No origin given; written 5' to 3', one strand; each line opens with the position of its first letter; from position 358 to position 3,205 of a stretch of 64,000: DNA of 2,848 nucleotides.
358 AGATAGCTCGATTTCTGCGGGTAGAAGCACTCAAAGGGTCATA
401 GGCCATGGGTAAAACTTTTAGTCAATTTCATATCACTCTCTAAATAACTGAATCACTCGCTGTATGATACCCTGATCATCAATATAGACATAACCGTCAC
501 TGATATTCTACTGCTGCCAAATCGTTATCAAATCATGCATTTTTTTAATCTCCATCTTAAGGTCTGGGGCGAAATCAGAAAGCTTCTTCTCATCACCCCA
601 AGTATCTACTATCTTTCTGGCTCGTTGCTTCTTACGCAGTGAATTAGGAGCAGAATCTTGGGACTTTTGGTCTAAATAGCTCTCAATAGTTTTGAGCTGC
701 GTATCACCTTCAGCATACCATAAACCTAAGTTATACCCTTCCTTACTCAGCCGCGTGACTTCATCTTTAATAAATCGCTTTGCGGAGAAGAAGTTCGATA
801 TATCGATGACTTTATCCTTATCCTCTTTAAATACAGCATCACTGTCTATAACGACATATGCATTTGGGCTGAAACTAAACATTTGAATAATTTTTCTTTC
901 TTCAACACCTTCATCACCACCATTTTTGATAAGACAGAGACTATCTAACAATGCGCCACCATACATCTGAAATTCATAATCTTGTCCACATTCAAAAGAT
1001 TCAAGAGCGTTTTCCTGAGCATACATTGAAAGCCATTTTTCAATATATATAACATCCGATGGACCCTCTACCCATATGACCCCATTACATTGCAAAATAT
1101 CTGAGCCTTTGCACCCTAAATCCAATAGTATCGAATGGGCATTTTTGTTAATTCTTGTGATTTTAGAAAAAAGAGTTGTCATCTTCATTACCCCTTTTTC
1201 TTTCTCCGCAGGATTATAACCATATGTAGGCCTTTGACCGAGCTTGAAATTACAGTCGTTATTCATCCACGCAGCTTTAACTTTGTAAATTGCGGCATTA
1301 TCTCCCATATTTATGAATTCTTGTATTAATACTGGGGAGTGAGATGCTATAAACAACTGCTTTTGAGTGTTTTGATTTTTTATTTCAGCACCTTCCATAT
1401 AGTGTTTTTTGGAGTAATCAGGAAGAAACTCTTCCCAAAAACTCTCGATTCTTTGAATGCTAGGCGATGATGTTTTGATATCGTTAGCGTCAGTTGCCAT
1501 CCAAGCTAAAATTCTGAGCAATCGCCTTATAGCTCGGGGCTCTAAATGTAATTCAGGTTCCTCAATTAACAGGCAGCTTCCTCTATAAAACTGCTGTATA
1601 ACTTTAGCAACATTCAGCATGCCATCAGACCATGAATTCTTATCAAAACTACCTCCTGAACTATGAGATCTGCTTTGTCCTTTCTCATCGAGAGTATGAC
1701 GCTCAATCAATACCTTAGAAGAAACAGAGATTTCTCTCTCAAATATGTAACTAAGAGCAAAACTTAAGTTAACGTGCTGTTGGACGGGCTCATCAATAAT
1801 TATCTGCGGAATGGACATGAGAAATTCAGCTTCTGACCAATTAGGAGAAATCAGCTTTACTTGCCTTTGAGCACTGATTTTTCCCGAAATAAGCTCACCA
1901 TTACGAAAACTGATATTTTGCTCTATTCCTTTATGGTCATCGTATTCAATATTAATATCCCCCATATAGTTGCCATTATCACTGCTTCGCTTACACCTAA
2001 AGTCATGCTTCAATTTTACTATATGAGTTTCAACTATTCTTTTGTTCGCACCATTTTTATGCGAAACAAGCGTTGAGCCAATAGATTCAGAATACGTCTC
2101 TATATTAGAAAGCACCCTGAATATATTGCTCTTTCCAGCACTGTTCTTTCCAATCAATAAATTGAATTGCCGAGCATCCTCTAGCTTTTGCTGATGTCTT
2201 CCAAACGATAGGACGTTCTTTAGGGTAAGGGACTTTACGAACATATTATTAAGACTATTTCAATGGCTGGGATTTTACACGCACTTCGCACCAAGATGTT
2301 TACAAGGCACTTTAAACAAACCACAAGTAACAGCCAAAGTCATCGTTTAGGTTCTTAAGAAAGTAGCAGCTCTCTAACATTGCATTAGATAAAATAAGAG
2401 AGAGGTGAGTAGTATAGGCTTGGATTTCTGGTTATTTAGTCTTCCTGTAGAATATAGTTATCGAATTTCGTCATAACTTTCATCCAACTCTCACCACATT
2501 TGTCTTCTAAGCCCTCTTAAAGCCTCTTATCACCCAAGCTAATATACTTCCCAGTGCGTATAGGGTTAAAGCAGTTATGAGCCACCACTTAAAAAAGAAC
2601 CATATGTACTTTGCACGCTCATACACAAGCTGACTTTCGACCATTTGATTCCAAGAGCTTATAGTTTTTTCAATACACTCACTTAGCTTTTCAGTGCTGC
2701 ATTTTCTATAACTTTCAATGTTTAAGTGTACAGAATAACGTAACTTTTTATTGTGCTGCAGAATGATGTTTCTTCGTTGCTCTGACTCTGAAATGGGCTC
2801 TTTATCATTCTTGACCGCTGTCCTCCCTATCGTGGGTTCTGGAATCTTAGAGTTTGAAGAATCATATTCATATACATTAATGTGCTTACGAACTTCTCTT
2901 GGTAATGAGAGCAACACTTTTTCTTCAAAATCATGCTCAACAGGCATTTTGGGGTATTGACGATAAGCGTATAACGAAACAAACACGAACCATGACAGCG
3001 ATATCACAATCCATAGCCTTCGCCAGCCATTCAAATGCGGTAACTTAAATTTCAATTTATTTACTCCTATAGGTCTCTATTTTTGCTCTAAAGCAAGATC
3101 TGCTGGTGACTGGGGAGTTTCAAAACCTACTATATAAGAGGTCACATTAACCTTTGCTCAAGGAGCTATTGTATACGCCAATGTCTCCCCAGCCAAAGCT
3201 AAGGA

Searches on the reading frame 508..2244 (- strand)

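Call 9: search_protein_families(library=pfam, proteins=[window:508-2244:-], max_evalue=0.001)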
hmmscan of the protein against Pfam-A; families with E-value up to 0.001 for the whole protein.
window:508-2244:- (578 aa): 4 families
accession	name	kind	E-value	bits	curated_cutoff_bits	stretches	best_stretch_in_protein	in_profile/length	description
PF13304.12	AAA_21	-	3.1e-12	47.6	27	2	193-307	226-303/304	AAA domain, putative AbiEii toxin, Type IV TA system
PF13175.12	AAA_15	-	5.3e-08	33.3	32.1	1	1-143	1-113/374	AAA ATPase domain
PF13476.12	AAA_23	-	3.7e-05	24.9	27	1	5-137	1-130/201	AAA domain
PF02463.25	SMC_N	-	5.6e-05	23.1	40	1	2-44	1-43/220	RecF/RecN/SMC N terminal domain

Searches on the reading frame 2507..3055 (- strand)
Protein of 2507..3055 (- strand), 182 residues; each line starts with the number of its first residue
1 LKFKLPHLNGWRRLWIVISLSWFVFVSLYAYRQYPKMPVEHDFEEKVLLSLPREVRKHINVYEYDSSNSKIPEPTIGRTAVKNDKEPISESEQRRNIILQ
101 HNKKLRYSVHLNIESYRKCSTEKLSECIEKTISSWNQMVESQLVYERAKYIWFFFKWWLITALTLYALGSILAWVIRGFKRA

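Call 9: search_protein_families(library=pfam, proteins=[window:2507-3055:-], max_evalue=0.001)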
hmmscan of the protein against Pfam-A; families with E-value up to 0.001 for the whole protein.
window:2507-3055:- (182 aa): 1 family
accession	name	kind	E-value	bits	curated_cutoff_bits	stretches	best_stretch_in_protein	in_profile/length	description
PF20990.2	DUF2207_C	-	0.00045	20.5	33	1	55-176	40-159/247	Predicted membrane protein (DUF2207) C-terminal domain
